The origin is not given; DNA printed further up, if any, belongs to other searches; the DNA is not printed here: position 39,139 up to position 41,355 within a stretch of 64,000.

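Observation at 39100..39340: nrdD lacks its ATP-cone; the upstream region is a 60-nt polypyrimidine tract plus inverted DnaA-box-like repeats bracketing the start codon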

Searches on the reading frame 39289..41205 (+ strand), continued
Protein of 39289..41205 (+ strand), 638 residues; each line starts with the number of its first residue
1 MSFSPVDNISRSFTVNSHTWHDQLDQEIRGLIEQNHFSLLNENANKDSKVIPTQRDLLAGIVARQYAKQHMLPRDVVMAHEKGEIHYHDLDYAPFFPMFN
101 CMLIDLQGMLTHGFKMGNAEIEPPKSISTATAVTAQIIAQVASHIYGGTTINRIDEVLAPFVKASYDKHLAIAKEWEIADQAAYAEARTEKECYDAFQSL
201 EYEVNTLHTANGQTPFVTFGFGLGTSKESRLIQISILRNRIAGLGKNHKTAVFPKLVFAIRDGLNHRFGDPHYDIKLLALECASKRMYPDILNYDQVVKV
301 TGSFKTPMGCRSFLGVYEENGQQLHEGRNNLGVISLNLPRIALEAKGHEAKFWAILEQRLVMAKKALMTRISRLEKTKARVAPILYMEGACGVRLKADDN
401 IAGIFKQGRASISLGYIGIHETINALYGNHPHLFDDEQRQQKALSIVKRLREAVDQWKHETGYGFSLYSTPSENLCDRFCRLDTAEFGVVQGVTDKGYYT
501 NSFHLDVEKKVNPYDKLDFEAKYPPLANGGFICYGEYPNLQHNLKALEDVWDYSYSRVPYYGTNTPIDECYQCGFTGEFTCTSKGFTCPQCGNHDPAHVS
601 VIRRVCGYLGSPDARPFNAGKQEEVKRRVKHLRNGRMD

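Call 24: find_homologous_proteins(query=window:39331-41205:+, max_evalue=1e-100)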
Query window:39331-41205:+ (624 aa): 7976 proteins with E <= 1e-100 among 8000 candidates; the best 120 are listed.
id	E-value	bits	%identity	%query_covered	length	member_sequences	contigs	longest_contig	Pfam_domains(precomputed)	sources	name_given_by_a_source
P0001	0.0e+0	1472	100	100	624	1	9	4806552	PF01228.27,PF13597.12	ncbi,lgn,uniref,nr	ncbi:anaerobic ribonucleoside triphosphate reductase [Xenorhabdus szentirmaii]|uniref:Anaerobic ribo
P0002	0.0e+0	1470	100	100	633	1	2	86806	PF01228.27,PF13597.12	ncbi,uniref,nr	ncbi:anaerobic ribonucleoside-triphosphate reductase [Xenorhabdus szentirmaii]|uniref:anaerobic ribo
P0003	0.0e+0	1470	100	100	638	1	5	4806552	PF01228.27,PF13597.12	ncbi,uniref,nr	ncbi:anaerobic ribonucleoside-triphosphate reductase [Xenorhabdus szentirmaii]|uniref:anaerobic ribo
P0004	0.0e+0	1468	100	100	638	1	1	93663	PF01228.27,PF13597.12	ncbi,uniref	ncbi:anaerobic ribonucleoside-triphosphate reductase [Xenorhabdus szentirmaii]|uniref:anaerobic ribo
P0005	0.0e+0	1467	100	100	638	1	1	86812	PF01228.27,PF13597.12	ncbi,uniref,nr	ncbi:anaerobic ribonucleoside-triphosphate reductase [Xenorhabdus szentirmaii]|uniref:anaerobic ribo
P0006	0.0e+0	1465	99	100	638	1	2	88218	PF01228.27,PF13597.12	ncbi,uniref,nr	ncbi:anaerobic ribonucleoside-triphosphate reductase [Xenorhabdus szentirmaii]|uniref:anaerobic ribo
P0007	0.0e+0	1465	100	100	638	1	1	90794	PF01228.27,PF13597.12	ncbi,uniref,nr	ncbi:anaerobic ribonucleoside-triphosphate reductase [Xenorhabdus sp. M]|uniref:Anaerobic ribonucleo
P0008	0.0e+0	1385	94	100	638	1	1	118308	PF01228.27,PF13597.12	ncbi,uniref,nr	ncbi:anaerobic ribonucleoside-triphosphate reductase [Xenorhabdus sp. Reich]|uniref:Anaerobic ribonu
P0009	0.0e+0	1381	94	100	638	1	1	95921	PF01228.27,PF13597.12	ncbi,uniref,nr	ncbi:anaerobic ribonucleoside-triphosphate reductase [Xenorhabdus littoralis]|uniref:anaerobic ribon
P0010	0.0e+0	1375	94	100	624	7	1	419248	PF01228.27,PF13597.12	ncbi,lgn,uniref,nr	ncbi:anaerobic ribonucleoside triphosphate reductase [Xenorhabdus miraniensis]|uniref:Anaerobic ribo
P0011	0.0e+0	1375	93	100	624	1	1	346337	PF01228.27,PF13597.12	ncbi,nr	ncbi:anaerobic ribonucleoside triphosphate reductase [Xenorhabdus sp. PB62.4]|nr:anaerobic ribonucle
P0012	0.0e+0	1373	93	100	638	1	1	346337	PF01228.27,PF13597.12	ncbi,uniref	ncbi:anaerobic ribonucleoside-triphosphate reductase [Xenorhabdus sp. PB62.4]|uniref:anaerobic ribon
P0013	0.0e+0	1370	93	100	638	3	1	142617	PF01228.27,PF13597.12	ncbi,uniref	ncbi:anaerobic ribonucleoside-triphosphate reductase [Xenorhabdus beddingii]|uniref:anaerobic ribonu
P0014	0.0e+0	1358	93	99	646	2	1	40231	PF01228.27,PF13597.12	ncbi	-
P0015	0.0e+0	1357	92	100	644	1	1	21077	PF01228.27,PF13597.12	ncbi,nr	ncbi:anaerobic ribonucleoside-triphosphate reductase [Xenorhabdus sp. IM139775]|nr:anaerobic ribonuc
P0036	0.0e+0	1293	88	99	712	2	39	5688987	PF03477.22,PF01228.27,PF13597.12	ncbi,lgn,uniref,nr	ncbi:anaerobic ribonucleoside-triphosphate reductase [Photorhabdus laumondii subsp. laumondii]|unire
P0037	0.0e+0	1289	88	99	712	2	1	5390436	PF03477.22,PF01228.27,PF13597.12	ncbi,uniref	ncbi:anaerobic ribonucleoside-triphosphate reductase [Photorhabdus akhurstii]|uniref:anaerobic ribon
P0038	0.0e+0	1281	87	99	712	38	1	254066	PF03477.22,PF01228.27,PF13597.12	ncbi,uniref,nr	ncbi:anaerobic ribonucleoside-triphosphate reductase [Photorhabdus luminescens]|uniref:anaerobic rib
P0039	0.0e+0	1279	87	99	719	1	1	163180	PF03477.22,PF01228.27,PF13597.12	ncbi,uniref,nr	ncbi:anaerobic ribonucleoside-triphosphate reductase [Photorhabdus khanii]|uniref:Anaerobic ribonucl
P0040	0.0e+0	1279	86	99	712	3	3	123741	PF03477.22,PF01228.27,PF13597.12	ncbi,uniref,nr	ncbi:anaerobic ribonucleoside-triphosphate reductase [Photorhabdus heterorhabditis]|uniref:Anaerobic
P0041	0.0e+0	1279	87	99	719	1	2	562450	PF03477.22,PF01228.27,PF13597.12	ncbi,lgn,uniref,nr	ncbi:anaerobic ribonucleoside-triphosphate reductase [Photorhabdus temperata]|uniref:Anaerobic ribon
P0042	0.0e+0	1279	87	99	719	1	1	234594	PF03477.22,PF01228.27,PF13597.12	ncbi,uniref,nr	ncbi:anaerobic ribonucleoside-triphosphate reductase [Photorhabdus khanii]|uniref:Anaerobic ribonucl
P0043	0.0e+0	1278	87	99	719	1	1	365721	PF03477.22,PF01228.27,PF13597.12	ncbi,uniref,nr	ncbi:anaerobic ribonucleoside-triphosphate reductase [Photorhabdus stackebrandtii]|uniref:Anaerobic 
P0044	0.0e+0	1276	88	99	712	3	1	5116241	PF03477.22,PF01228.27,PF13597.12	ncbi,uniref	ncbi:anaerobic ribonucleoside-triphosphate reductase [Photorhabdus asymbiotica]|uniref:anaerobic rib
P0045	0.0e+0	1276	87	99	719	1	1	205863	PF03477.22,PF01228.27,PF13597.12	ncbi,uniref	uniref:anaerobic ribonucleoside-triphosphate reductase n=1 Tax=Photorhabdus sp. RM322S TaxID=3342825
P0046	0.0e+0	1275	87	99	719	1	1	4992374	PF03477.22,PF01228.27,PF13597.12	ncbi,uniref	ncbi:anaerobic ribonucleoside-triphosphate reductase [Photorhabdus tasmaniensis]|uniref:anaerobic ri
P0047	0.0e+0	1272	87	99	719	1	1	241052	PF03477.22,PF01228.27,PF13597.12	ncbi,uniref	ncbi:anaerobic ribonucleoside-triphosphate reductase [Photorhabdus sp. RM323S]|uniref:anaerobic ribo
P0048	0.0e+0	1272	87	99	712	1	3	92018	PF03477.22,PF01228.27,PF13597.12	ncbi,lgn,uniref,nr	ncbi:anaerobic ribonucleoside-triphosphate reductase [Photorhabdus australis]|uniref:anaerobic ribon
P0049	0.0e+0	1269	86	100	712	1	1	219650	PF03477.22,PF01228.27,PF13597.12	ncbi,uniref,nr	ncbi:Anaerobic ribonucleoside-triphosphate reductase [Photorhabdus australis subsp. thailandensis]|u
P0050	0.0e+0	1269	86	99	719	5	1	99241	PF03477.22,PF01228.27,PF13597.12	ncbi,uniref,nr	ncbi:anaerobic ribonucleoside-triphosphate reductase [Photorhabdus tasmaniensis]|uniref:Anaerobic ri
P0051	0.0e+0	1268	86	99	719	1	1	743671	PF03477.22,PF01228.27,PF13597.12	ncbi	ncbi:anaerobic ribonucleoside-triphosphate reductase [Photorhabdus tasmaniensis]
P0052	0.0e+0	1268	86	99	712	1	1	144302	PF03477.22,PF01228.27,PF13597.12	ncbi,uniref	ncbi:anaerobic ribonucleoside-triphosphate reductase [Pectobacterium cacticida]|uniref:anaerobic rib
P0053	0.0e+0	1265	86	99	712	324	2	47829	PF03477.22,PF01228.27,PF13597.12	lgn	-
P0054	0.0e+0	1264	86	99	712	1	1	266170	PF03477.22,PF01228.27,PF13597.12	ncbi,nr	ncbi:anaerobic ribonucleoside triphosphate reductase [Pectobacterium carotovorum subsp. carotovorum]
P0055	0.0e+0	1263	85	99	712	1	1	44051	PF03477.22,PF01228.27,PF13597.12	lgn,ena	-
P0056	0.0e+0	1263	86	99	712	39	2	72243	PF03477.22,PF01228.27,PF13597.12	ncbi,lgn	ncbi:anaerobic ribonucleoside-triphosphate reductase [Dickeya oryzae]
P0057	0.0e+0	1262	86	99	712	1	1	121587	PF03477.22,PF01228.27,PF13597.12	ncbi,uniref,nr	ncbi:anaerobic ribonucleoside-triphosphate reductase [Pectobacterium actinidiae]|uniref:anaerobic ri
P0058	0.0e+0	1262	85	100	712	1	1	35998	PF03477.22,PF01228.27,PF13597.12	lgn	-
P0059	0.0e+0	1262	85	100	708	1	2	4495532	PF03477.22,PF01228.27,PF13597.12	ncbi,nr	ncbi:anaerobic ribonucleoside-triphosphate reductase [Yersinia frederiksenii Y225]|nr:anaerobic ribo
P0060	0.0e+0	1262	86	99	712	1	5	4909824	PF03477.22,PF01228.27,PF13597.12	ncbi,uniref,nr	ncbi:anaerobic ribonucleoside-triphosphate reductase [Pectobacterium actinidiae]|uniref:Anaerobic ri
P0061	0.0e+0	1262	86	99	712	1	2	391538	PF03477.22,PF01228.27,PF13597.12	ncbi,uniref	ncbi:anaerobic ribonucleoside-triphosphate reductase [Pectobacterium actinidiae]|uniref:Anaerobic ri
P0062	0.0e+0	1262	86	99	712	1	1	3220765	PF03477.22,PF01228.27,PF13597.12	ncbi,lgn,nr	ncbi:anaerobic ribonucleoside triphosphate reductase [Pectobacterium carotovorum subsp. carotovorum]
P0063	0.0e+0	1262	86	99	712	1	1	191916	PF03477.22,PF01228.27,PF13597.12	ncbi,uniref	ncbi:anaerobic ribonucleoside-triphosphate reductase [Pectobacterium actinidiae]|uniref:anaerobic ri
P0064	0.0e+0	1262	85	99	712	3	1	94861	PF03477.22,PF01228.27,PF13597.12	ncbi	ncbi:anaerobic ribonucleoside-triphosphate reductase [Morganella morganii]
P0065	0.0e+0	1262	85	99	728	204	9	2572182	PF03477.22,PF01228.27,PF13597.12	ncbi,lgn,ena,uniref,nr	ncbi:anaerobic ribonucleoside-triphosphate reductase [Morganella morganii]|uniref:anaerobic ribonucl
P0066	0.0e+0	1260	86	99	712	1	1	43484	PF03477.22,PF01228.27,PF13597.12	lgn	-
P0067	0.0e+0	1260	85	99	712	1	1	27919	PF03477.22,PF01228.27,PF13597.12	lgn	-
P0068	0.0e+0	1259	86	99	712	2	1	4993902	PF03477.22,PF01228.27,PF13597.12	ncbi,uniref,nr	ncbi:anaerobic ribonucleoside-triphosphate reductase [Dickeya sp. NCPPB 3274]|uniref:anaerobic ribon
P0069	0.0e+0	1259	86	99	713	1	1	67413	PF03477.22,PF01228.27,PF13597.12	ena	-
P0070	0.0e+0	1259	85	100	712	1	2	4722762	PF03477.22,PF01228.27,PF13597.12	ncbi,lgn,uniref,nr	ncbi:anaerobic ribonucleoside-triphosphate reductase [Yersinia hibernica]|uniref:Anaerobic ribonucle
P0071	0.0e+0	1259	85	99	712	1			PF03477.22,PF01228.27,PF13597.12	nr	nr:anaerobic ribonucleoside-triphosphate reductase [Morganella morganii]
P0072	0.0e+0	1258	85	99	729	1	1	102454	PF03477.22,PF01228.27,PF13597.12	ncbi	-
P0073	0.0e+0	1258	85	99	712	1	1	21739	PF03477.22,PF01228.27,PF13597.12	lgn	-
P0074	0.0e+0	1258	85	99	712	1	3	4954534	PF03477.22,PF01228.27,PF13597.12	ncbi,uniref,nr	ncbi:anaerobic ribonucleoside-triphosphate reductase [Pectobacterium carotovorum]|uniref:anaerobic r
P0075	0.0e+0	1258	85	99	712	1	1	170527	PF03477.22,PF01228.27,PF13597.12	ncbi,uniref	ncbi:anaerobic ribonucleoside-triphosphate reductase [Pectobacterium versatile]|uniref:anaerobic rib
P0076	0.0e+0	1258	85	99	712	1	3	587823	PF03477.22,PF01228.27,PF13597.12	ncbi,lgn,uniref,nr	ncbi:anaerobic ribonucleoside-triphosphate reductase [Pectobacterium brasiliense]|uniref:anaerobic r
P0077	0.0e+0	1258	85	99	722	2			PF03477.22,PF01228.27,PF13597.12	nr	nr:anaerobic ribonucleoside-triphosphate reductase [Pectobacterium odoriferum]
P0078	0.0e+0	1258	85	99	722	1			PF03477.22,PF01228.27,PF13597.12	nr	nr:anaerobic ribonucleoside-triphosphate reductase [Pectobacterium brasiliense]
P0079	0.0e+0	1258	86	99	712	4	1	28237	PF03477.22,PF01228.27,PF13597.12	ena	-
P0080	0.0e+0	1258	85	99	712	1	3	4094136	PF03477.22,PF01228.27,PF13597.12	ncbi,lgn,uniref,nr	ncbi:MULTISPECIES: anaerobic ribonucleoside-triphosphate reductase [Pectobacterium]|uniref:anaerobic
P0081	0.0e+0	1258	85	99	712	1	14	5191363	PF03477.22,PF01228.27,PF13597.12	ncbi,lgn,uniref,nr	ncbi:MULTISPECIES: anaerobic ribonucleoside-triphosphate reductase [Dickeya]|uniref:Anaerobic ribonu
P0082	0.0e+0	1258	85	100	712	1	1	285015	PF03477.22,PF01228.27,PF13597.12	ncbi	-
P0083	0.0e+0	1258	85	99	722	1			PF03477.22,PF01228.27,PF13597.12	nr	nr:anaerobic ribonucleoside-triphosphate reductase [Pectobacterium brasiliense]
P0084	0.0e+0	1257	85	99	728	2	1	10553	PF03477.22,PF01228.27,PF13597.12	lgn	-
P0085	0.0e+0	1257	85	99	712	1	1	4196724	PF03477.22,PF01228.27,PF13597.12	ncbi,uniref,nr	ncbi:anaerobic ribonucleoside-triphosphate reductase [Morganella morganii]|uniref:anaerobic ribonucl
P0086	0.0e+0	1257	85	99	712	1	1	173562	PF03477.22,PF01228.27,PF13597.12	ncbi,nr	ncbi:anaerobic ribonucleoside-triphosphate reductase [Morganella morganii]|nr:anaerobic ribonucleosi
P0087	0.0e+0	1257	85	99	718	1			PF03477.22,PF01228.27,PF13597.12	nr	nr:anaerobic ribonucleoside-triphosphate reductase [Morganella morganii]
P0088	0.0e+0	1257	85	99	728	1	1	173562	PF03477.22,PF01228.27,PF13597.12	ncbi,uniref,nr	ncbi:anaerobic ribonucleoside-triphosphate reductase [Morganella morganii]|uniref:anaerobic ribonucl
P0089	0.0e+0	1257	86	99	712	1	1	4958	PF03477.22,PF01228.27,PF13597.12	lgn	-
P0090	0.0e+0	1257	86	99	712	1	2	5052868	PF03477.22,PF01228.27,PF13597.12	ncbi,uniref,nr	ncbi:anaerobic ribonucleoside-triphosphate reductase [Dickeya fangzhongdai]|uniref:anaerobic ribonuc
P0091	0.0e+0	1257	85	99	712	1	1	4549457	PF03477.22,PF01228.27,PF13597.12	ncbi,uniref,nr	ncbi:anaerobic ribonucleoside-triphosphate reductase [Dickeya chrysanthemi]|uniref:anaerobic ribonuc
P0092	0.0e+0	1257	85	99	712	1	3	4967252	PF03477.22,PF01228.27,PF13597.12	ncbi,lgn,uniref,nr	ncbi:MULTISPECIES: anaerobic ribonucleoside-triphosphate reductase [Dickeya]|uniref:anaerobic ribonu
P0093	0.0e+0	1256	85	99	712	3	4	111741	PF03477.22,PF01228.27,PF13597.12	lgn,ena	-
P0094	0.0e+0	1256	85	99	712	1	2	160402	PF03477.22,PF01228.27,PF13597.12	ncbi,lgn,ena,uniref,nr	ncbi:anaerobic ribonucleoside-triphosphate reductase [Pectobacterium brasiliense]|uniref:anaerobic r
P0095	0.0e+0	1256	85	99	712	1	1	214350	PF03477.22,PF01228.27,PF13597.12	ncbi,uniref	ncbi:anaerobic ribonucleoside-triphosphate reductase [Pectobacterium brasiliense]|uniref:anaerobic r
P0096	0.0e+0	1256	85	99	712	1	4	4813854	PF03477.22,PF01228.27,PF13597.12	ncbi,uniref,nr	ncbi:anaerobic ribonucleoside-triphosphate reductase [Dickeya chrysanthemi Ech1591]|uniref:Anaerobic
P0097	0.0e+0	1256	85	99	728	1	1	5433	PF03477.22,PF01228.27,PF13597.12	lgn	-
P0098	0.0e+0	1256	85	99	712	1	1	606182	PF03477.22,PF01228.27,PF13597.12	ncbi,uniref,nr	ncbi:anaerobic ribonucleoside-triphosphate reductase [Pectobacterium versatile]|uniref:anaerobic rib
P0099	0.0e+0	1256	85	99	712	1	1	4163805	PF03477.22,PF01228.27,PF13597.12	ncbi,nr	ncbi:anaerobic ribonucleoside-triphosphate reductase [Morganella morganii]|nr:anaerobic ribonucleosi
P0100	0.0e+0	1256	85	99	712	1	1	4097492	PF03477.22,PF01228.27,PF13597.12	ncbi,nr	ncbi:anaerobic ribonucleoside-triphosphate reductase [Morganella morganii]|nr:anaerobic ribonucleosi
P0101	0.0e+0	1256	85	99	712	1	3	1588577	PF03477.22,PF01228.27,PF13597.12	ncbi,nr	ncbi:anaerobic ribonucleoside-triphosphate reductase [Morganella morganii subsp. sibonii]|nr:anaerob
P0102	0.0e+0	1256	85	99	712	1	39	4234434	PF03477.22,PF01228.27,PF13597.12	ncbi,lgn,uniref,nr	ncbi:ribonucleoside-triphosphate reductase [Morganella morganii]|uniref:Anaerobic ribonucleoside-tri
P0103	0.0e+0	1256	85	99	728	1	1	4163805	PF03477.22,PF01228.27,PF13597.12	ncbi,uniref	ncbi:anaerobic ribonucleoside-triphosphate reductase [Morganella morganii]|uniref:anaerobic ribonucl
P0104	0.0e+0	1256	85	99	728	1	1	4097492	PF03477.22,PF01228.27,PF13597.12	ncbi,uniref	ncbi:anaerobic ribonucleoside-triphosphate reductase [Morganella morganii]|uniref:anaerobic ribonucl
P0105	0.0e+0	1256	85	99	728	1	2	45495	PF03477.22,PF01228.27,PF13597.12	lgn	-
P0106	0.0e+0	1256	85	99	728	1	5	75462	PF03477.22,PF01228.27,PF13597.12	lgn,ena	-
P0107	0.0e+0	1256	85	99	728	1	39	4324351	PF03477.22,PF01228.27,PF13597.12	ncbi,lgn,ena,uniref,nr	ncbi:anaerobic ribonucleoside-triphosphate reductase [Morganella morganii]|uniref:anaerobic ribonucl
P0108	0.0e+0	1255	85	99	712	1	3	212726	PF03477.22,PF01228.27,PF13597.12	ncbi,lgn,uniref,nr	ncbi:anaerobic ribonucleoside-triphosphate reductase [Dickeya sp. ws52]|uniref:anaerobic ribonucleos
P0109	0.0e+0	1255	85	99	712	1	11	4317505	PF03477.22,PF01228.27,PF13597.12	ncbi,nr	ncbi:anaerobic ribonucleoside-triphosphate reductase [Morganella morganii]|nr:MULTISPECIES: anaerobi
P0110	0.0e+0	1255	85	99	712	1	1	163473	PF03477.22,PF01228.27,PF13597.12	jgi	-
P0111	0.0e+0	1255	85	99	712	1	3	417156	PF03477.22,PF01228.27,PF13597.12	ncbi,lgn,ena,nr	ncbi:anaerobic ribonucleoside-triphosphate reductase [Morganella morganii subsp. sibonii]|nr:anaerob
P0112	0.0e+0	1255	85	99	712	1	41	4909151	PF03477.22,PF01228.27,PF13597.12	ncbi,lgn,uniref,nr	ncbi:Anaerobic ribonucleoside-triphosphate reductase [Dickeya dianthicola]|uniref:Anaerobic ribonucl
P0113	0.0e+0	1255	85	99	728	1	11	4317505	PF03477.22,PF01228.27,PF13597.12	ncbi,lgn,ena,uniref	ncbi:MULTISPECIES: anaerobic ribonucleoside-triphosphate reductase [Morganella]|uniref:anaerobic rib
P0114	0.0e+0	1255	85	99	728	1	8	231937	PF03477.22,PF01228.27,PF13597.12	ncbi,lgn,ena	ncbi:anaerobic ribonucleoside-triphosphate reductase [Morganella morganii]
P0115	0.0e+0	1255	85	99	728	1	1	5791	PF03477.22,PF01228.27,PF13597.12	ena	-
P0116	0.0e+0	1255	85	99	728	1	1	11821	PF03477.22,PF01228.27,PF13597.12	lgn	-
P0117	0.0e+0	1255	85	99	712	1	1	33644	PF03477.22,PF01228.27,PF13597.12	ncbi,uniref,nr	ncbi:ribonucleoside-triphosphate reductase [Dickeya fangzhongdai]|uniref:anaerobic ribonucleoside-tr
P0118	0.0e+0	1255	85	99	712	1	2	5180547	PF03477.22,PF01228.27,PF13597.12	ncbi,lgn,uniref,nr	ncbi:anaerobic ribonucleoside-triphosphate reductase [Dickeya fangzhongdai]|uniref:anaerobic ribonuc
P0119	0.0e+0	1255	85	99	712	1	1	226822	PF03477.22,PF01228.27,PF13597.12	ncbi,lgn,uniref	ncbi:anaerobic ribonucleoside-triphosphate reductase [Morganella sp. Je.2.23]|uniref:anaerobic ribon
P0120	0.0e+0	1254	86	99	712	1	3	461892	PF03477.22,PF01228.27,PF13597.12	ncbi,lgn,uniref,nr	ncbi:anaerobic ribonucleoside-triphosphate reductase [Samsonia erythrinae]|uniref:Anaerobic ribonucl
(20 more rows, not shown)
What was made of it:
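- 39289..39291 (+): In-frame ATG used by some public annotations (638-aa product). It is most likely not the start codon. Public records disagree on the start: 624, 633 and 638 aa (call 24).
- ATG 39289 is in frame, and RefSeq-style annotation uses it (638 aa, call 24).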

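Call 33: search_solved_structures(query=window:39331-41205:+, max_evalue=1e-20, show_alignments=0)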
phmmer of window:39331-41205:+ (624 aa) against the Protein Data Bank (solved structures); distinct sequences matched with E-value up to 1e-20: 3.
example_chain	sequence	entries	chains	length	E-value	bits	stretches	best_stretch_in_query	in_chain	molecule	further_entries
9d3x_A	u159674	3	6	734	1.2e-231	773.6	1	20-620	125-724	Anaerobic ribonucleoside-triphosphate reductase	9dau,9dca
1h78_A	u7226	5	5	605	2.7e-218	729.5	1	10-617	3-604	ANAEROBIC RIBONUCLEOTIDE-TRIPHOSPHATE REDUCTASE LARGE CHAIN | ANAEROBIC RIBONUCLEOTIDE-TRIPHOSPHATE REDUCTASE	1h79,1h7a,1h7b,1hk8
8p23_A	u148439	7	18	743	8.1e-68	232.4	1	172-619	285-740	Anaerobic ribonucleoside-triphosphate reductase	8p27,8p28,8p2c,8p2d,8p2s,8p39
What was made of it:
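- On Cone-less NrdD (T4 / Thermotoga type): The architecture matches (call 33).
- Closest known: Bacteriophage T4 NrdD. Same: The N-termini coincide to within 7 residues (call 33).
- T4 precedent: query 10-617 aligns to 1H78 residues 3-604 (call 33). The N-terminus coincides with that of T4 NrdD (call 33).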
